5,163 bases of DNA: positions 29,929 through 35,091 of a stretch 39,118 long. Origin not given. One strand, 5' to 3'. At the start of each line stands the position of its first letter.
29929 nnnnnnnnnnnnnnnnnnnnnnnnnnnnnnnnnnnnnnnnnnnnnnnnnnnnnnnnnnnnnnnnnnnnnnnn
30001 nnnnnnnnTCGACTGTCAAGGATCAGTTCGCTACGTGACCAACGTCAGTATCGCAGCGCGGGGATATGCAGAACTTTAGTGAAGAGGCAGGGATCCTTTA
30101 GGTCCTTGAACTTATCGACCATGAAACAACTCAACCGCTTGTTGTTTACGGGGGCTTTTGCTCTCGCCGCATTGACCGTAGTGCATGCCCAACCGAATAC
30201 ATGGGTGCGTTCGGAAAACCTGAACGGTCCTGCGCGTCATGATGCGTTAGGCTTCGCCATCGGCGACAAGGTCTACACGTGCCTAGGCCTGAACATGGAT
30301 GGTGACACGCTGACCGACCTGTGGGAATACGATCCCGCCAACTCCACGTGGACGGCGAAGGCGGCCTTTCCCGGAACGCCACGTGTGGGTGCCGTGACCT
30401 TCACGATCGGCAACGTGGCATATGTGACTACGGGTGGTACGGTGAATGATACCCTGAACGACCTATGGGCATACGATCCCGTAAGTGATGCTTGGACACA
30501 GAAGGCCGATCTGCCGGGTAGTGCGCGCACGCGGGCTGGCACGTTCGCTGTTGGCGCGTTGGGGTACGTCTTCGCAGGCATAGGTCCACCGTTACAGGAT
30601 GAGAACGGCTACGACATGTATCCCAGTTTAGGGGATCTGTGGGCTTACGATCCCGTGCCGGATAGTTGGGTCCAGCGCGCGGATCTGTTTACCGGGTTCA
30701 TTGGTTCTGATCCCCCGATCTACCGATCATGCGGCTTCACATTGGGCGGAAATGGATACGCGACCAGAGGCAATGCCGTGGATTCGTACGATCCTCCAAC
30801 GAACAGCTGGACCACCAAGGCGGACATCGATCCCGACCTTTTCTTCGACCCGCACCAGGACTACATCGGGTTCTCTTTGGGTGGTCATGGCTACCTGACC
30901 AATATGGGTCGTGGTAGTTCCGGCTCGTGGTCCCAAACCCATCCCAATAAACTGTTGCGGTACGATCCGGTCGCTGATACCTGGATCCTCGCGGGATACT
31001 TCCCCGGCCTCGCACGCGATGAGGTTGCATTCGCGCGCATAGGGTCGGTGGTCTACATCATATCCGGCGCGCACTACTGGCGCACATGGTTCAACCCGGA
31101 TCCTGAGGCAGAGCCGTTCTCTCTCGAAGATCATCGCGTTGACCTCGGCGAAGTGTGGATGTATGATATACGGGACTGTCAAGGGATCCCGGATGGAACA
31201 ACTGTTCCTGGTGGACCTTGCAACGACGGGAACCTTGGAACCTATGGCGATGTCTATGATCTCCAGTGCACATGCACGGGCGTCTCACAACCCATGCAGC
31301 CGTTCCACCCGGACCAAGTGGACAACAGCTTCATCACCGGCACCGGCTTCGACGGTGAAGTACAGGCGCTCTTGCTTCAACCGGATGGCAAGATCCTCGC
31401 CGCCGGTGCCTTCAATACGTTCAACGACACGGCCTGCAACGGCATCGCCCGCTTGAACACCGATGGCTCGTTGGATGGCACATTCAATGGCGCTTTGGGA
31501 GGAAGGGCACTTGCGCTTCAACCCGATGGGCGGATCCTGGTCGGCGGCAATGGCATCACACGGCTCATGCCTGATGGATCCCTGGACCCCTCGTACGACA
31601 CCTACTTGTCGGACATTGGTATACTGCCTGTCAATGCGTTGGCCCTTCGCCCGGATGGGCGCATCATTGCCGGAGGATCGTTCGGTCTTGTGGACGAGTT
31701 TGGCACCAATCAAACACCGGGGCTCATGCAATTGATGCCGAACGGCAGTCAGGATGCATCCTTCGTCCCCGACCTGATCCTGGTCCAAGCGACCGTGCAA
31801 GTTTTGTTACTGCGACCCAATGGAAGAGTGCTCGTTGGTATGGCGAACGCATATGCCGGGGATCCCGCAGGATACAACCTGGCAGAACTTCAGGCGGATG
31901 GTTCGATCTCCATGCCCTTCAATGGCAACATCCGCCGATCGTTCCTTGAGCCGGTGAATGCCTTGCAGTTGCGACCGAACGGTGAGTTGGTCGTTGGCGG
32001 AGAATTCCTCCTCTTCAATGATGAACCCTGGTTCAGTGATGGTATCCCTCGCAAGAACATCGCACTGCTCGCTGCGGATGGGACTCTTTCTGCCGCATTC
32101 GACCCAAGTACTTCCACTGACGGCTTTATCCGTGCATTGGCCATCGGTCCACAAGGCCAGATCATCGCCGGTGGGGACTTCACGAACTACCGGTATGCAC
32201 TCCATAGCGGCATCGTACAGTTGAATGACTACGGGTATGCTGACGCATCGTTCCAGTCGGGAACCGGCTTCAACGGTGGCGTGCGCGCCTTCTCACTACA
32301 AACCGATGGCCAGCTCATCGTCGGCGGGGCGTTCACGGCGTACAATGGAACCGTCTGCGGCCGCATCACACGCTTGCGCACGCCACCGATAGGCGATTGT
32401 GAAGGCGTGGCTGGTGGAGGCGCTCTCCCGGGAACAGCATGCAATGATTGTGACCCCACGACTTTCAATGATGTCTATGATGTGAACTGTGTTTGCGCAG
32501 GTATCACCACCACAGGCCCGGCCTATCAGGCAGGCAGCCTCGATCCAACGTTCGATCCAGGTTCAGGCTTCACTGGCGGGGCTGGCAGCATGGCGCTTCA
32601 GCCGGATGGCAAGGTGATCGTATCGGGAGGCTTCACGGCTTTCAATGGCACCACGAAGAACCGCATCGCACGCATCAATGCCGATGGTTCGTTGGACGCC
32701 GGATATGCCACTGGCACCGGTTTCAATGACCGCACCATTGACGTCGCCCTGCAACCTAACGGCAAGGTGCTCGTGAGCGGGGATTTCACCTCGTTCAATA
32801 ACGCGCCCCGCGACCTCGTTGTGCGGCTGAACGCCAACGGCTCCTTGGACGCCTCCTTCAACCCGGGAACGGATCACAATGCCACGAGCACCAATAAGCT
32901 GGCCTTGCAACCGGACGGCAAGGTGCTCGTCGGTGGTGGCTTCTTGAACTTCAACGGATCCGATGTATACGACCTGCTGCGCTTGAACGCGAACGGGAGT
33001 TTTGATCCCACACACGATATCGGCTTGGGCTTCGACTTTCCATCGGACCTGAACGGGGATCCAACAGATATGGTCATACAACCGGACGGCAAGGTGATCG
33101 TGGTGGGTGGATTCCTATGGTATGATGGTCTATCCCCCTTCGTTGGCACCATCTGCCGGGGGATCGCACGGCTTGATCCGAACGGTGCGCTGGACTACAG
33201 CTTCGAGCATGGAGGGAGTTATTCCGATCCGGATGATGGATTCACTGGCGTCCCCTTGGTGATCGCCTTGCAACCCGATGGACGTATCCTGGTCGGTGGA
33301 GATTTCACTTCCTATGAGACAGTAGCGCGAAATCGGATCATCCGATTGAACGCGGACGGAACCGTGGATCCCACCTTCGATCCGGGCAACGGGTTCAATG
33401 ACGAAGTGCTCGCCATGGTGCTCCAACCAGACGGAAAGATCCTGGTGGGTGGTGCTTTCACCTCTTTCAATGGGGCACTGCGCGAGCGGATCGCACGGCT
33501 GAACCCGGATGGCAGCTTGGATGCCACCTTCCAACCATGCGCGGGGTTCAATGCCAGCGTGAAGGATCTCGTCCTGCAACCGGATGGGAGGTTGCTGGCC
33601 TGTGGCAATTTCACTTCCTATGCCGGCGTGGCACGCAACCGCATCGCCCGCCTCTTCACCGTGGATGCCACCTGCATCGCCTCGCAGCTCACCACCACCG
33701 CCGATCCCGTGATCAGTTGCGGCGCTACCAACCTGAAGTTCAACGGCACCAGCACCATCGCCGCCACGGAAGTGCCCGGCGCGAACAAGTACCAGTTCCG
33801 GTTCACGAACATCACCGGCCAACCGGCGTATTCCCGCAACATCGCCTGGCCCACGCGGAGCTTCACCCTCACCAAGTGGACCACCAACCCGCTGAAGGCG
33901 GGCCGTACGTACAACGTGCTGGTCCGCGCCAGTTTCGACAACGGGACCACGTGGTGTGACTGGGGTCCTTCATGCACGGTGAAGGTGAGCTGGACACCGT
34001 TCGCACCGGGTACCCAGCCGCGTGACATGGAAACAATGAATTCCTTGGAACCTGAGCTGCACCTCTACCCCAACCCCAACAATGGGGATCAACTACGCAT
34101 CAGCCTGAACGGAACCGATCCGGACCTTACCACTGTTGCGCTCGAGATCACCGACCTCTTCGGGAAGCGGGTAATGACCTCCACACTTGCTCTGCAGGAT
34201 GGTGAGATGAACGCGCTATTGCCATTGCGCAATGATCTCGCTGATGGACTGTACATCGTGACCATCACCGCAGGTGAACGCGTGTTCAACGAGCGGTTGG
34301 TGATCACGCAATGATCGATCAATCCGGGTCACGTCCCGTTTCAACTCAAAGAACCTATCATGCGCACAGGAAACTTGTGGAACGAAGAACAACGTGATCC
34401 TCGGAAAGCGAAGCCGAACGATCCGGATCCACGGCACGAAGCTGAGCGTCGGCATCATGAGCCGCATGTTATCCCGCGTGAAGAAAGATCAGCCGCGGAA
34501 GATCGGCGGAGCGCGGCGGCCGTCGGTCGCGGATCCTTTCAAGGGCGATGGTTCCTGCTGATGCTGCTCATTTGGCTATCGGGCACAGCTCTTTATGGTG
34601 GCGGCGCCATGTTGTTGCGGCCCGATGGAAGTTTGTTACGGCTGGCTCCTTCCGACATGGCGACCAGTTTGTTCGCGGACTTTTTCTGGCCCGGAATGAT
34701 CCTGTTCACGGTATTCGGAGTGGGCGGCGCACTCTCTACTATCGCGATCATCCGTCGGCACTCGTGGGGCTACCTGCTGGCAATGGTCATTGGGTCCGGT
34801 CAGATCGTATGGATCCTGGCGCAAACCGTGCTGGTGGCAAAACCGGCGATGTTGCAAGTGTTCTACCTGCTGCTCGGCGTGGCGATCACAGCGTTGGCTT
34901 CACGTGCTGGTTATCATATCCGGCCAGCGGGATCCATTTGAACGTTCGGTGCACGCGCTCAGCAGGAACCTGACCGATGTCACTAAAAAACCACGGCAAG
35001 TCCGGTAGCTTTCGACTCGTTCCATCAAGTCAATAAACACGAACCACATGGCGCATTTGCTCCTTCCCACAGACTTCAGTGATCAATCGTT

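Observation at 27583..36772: Four TGAC-N4-GTCA palindromes, each exactly 26 nt upstream of a CTTT(G) -7-like element: a fixed-geometry Crp/Fnr-type regulon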

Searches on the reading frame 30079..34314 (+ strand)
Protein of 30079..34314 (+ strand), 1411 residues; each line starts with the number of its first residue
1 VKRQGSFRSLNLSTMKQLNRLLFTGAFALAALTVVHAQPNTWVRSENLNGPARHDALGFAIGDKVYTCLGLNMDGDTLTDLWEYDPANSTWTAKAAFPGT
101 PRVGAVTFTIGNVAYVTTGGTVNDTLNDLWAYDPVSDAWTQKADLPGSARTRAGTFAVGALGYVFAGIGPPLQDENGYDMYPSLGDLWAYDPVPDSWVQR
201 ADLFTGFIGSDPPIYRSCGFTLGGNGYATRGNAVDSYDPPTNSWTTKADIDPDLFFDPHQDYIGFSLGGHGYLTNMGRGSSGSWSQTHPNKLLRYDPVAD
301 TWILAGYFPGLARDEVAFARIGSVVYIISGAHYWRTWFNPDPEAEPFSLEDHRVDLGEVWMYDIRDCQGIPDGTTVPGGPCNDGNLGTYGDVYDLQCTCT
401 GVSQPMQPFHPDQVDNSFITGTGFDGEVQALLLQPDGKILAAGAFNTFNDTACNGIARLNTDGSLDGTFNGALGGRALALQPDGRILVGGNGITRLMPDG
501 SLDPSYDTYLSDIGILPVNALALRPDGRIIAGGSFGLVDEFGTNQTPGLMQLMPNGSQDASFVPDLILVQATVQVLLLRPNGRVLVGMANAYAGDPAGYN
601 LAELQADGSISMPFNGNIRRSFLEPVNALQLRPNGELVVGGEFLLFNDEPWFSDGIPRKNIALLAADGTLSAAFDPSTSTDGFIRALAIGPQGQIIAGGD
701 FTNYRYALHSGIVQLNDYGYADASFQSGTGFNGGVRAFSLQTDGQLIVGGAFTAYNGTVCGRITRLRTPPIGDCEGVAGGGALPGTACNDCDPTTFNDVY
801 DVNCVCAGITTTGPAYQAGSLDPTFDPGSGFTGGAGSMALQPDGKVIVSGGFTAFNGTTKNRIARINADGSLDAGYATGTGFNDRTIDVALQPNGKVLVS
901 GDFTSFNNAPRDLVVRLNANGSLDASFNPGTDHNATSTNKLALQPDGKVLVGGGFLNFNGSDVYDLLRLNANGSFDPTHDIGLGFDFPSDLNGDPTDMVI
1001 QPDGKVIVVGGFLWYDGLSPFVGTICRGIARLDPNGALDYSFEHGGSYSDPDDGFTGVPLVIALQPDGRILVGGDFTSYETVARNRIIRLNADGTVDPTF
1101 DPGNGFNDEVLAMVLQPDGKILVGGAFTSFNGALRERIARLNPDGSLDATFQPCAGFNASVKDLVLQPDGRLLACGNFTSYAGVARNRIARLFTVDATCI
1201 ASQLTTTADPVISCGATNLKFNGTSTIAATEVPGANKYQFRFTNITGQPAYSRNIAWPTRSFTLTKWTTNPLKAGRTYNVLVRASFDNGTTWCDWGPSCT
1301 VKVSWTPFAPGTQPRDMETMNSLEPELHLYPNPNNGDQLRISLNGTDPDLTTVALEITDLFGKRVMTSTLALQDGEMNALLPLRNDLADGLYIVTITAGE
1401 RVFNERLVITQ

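Call 7: search_protein_families(library=pfam, proteins=[window:30079-34314:+])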
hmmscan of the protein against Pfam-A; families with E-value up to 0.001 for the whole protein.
window:30079-34314:+ (1411 aa): 12 families
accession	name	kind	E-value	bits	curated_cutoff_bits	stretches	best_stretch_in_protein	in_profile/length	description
PF17164.10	DUF5122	-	3.1e-132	430.9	27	11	1065-1100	1-36/36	Domain of unknown function (DUF5122) beta-propeller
PF01344.31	Kelch_1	-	8e-15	54.5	20.1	1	101-146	1-46/46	Kelch motif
PF24681.1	Kelch_KLHDC2_KLHL20_DRC7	-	9.7e-15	54.9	50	1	52-199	52-193/221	KLHDC2/KLHL20/DRC7 Kelch-repeats domain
PF13964.12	Kelch_6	-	2.4e-13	50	25.3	0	107-147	7-48/50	Kelch motif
PF00400.38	WD40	-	5.9e-11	42.8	27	0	1158-1176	11-29/39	WD domain, G-beta repeat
PF24996.1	NANM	-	7.1e-11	42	45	1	56-141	11-98/350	N-acetylneuraminate epimerase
PF13418.12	Kelch_4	-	3.2e-10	40.2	21.6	0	101-146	1-48/49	Galactose oxidase, central domain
PF24981.1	Beta-prop_ATRN-LZTR1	-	3.6e-10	40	50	1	66-157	2-153/289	Attractin/LZTR1 beta-propeller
PF13415.12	Kelch_3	-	1.1e-09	38.7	22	0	111-150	1-40/48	Galactose oxidase, central domain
PF07646.21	Kelch_2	-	5.1e-09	36.1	21.3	0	107-146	14-48/48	Kelch motif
PF12768.13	Rax2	-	1.8e-07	31.2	28.8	0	1104-1179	21-94/254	Rax2 C-terminal beta propeller domain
PF18962.6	Por_Secre_tail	-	8.1e-07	29.7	27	1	1329-1409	1-75/75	Secretion system C-terminal sorting domain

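Call 48: find_homologous_proteins(query=window:30121-34314:+, max_evalue=1e-50)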
Query window:30121-34314:+ (1397 aa): 4148 proteins with E <= 1e-50 among 8000 candidates; the best 120 are listed.
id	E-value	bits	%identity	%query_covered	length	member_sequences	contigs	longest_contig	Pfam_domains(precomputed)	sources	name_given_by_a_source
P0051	0.0e+0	1566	56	71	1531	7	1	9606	PF12768.14,PF17164.11,PF18962.8,PF00400.39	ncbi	-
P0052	0.0e+0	1494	39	51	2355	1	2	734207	PF12733.14,PF12768.14,PF17164.11,PF00400.39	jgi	jgi:uncharacterized delta-60 repeat protein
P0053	0.0e+0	1486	52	71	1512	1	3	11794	PF12768.14,PF07494.18,PF17164.11,PF00400.39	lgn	-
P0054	0.0e+0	1402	34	61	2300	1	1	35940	PF17648.8,PF07646.22,PF12768.14,PF17164.11,PF12894.14,PF18998.7,PF24684.2,PF00400.39,PF08450.19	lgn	-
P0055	0.0e+0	1266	62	62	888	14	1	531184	PF12768.14,PF17164.11,PF18962.8,PF00400.39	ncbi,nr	ncbi:MAG: T9SS type A sorting domain-containing protein [Flavobacteriales bacterium]|nr:T9SS type A 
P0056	0.0e+0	1264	56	72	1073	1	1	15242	PF12768.14,PF17164.11,PF18962.8,PF00400.39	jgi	jgi:uncharacterized delta-60 repeat protein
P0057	0.0e+0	1252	59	53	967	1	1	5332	PF24996.1,PF12768.14,PF13964.13,PF24681.2,PF17164.11,PF13415.13,PF18962.8,PF24981.2,PF01344.32,PF00400.39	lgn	-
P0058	0.0e+0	1209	55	54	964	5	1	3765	PF24996.1,PF24681.2,PF17164.11,PF01344.32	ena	-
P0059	0.0e+0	1185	32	60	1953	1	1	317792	PF17164.11,PF00400.39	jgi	jgi:uncharacterized delta-60 repeat protein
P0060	0.0e+0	1151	35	57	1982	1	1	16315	PF10648.16,PF25174.2,PF12768.14,PF24814.2,PF17164.11,PF23381.2,PF18962.8,PF24817.2,PF00400.39,PF19081.7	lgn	-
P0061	0.0e+0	1118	36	56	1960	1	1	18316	PF17164.11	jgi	jgi:uncharacterized delta-60 repeat protein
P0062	0.0e+0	1117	39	56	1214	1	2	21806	PF12768.14,PF07494.18,PF17164.11,PF12894.14,PF00400.39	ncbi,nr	ncbi:MAG: hypothetical protein RMJ33_13185 [Saprospiraceae bacterium]|nr:hypothetical protein [Sapro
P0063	0.0e+0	1110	36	56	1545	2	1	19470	PF17164.11,PF18163.7,PF00400.39,PF23409.2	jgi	jgi:uncharacterized delta-60 repeat protein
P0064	0.0e+0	1062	37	56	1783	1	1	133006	PF01839.30,PF12768.14,PF17164.11,PF13501.13,PF13517.13,PF00400.39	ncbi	-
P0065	0.0e+0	1062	36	55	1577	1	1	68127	PF17164.11,PF18163.7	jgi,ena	jgi:uncharacterized delta-60 repeat protein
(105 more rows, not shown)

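Call 49: find_encoding_contigs(protein=P0051, flank=3000, max_places=1)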
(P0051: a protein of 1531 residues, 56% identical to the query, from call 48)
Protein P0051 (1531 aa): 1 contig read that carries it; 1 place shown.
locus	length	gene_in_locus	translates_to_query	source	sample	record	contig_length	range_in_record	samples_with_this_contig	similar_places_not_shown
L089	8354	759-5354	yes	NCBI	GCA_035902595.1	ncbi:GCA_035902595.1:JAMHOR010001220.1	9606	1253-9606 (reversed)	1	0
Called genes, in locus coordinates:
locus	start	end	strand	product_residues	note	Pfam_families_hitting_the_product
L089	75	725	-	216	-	-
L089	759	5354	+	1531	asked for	PF00400:WD40 (faint), PF17164:DUF5122, PF12768:Rax2 (faint), PF17164:DUF5122, PF18962:Por_Secre_tail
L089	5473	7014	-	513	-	-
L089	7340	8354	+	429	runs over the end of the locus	PF28492:Beta_helix_4 (faint), PF18962:Por_Secre_tail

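Call 50: find_encoding_contigs(protein=P0057, flank=3000, max_places=1)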
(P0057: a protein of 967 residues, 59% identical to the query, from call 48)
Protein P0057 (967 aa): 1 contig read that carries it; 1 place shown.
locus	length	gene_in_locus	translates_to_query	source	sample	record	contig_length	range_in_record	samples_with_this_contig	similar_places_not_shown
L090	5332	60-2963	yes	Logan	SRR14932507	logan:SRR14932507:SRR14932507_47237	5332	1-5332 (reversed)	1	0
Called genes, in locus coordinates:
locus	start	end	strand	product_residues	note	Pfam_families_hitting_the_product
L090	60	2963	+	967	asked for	PF13964:Beta-prop_Calicin (faint), PF24681:Kelch_KLHDC2_KLHL20_DRC7, PF24981:Beta-prop_ATRN-LZTR1 (faint), PF24996:NANM (weak), PF01344:Kelch_1 (faint), PF24996:NANM (weak), PF17164:DUF5122, PF18962:Por_Secre_tail, +3 more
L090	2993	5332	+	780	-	?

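Call 51: find_encoding_contigs(protein=P0055, flank=3000, max_places=1)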
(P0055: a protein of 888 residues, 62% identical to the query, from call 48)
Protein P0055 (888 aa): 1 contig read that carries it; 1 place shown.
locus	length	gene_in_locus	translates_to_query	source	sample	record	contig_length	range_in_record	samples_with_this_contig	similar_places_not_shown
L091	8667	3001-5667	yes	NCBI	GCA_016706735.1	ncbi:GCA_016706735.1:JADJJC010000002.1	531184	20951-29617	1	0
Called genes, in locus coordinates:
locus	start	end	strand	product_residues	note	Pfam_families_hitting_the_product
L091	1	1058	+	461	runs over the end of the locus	PF01966:HD (weak), PF19276:HD_assoc_2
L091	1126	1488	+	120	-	PF17164:DUF5122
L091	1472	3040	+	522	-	PF17164:DUF5122, PF00400:WD40 (faint), PF17164:DUF5122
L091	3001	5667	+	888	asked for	PF12768:Rax2 (faint), PF17164:DUF5122, PF00400:WD40 (faint), PF17164:DUF5122, PF18962:Por_Secre_tail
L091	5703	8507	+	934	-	PF00400:WD40 (faint), PF12768:Rax2 (faint), PF17164:DUF5122, PF07494:Reg_prop (faint), PF17164:DUF5122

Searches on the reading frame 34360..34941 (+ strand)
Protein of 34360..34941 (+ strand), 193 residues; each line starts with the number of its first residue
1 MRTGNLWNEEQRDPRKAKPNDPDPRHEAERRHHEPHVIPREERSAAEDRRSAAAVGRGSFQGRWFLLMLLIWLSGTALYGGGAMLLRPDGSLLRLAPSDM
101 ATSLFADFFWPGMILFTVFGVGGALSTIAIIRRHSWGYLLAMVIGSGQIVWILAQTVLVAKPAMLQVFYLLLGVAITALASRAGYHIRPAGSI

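Call 7: search_protein_families(library=pfam, proteins=[window:34360-34941:+])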
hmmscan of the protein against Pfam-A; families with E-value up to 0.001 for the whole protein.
window:34360-34941:+ (193 aa): 0 families

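Call 55: search_protein_families(library=ncbifam, proteins=[window:34360-34941:+], max_evalue=0.001)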
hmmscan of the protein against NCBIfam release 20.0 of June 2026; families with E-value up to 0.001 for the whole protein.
window:34360-34941:+ (193 aa): 0 families
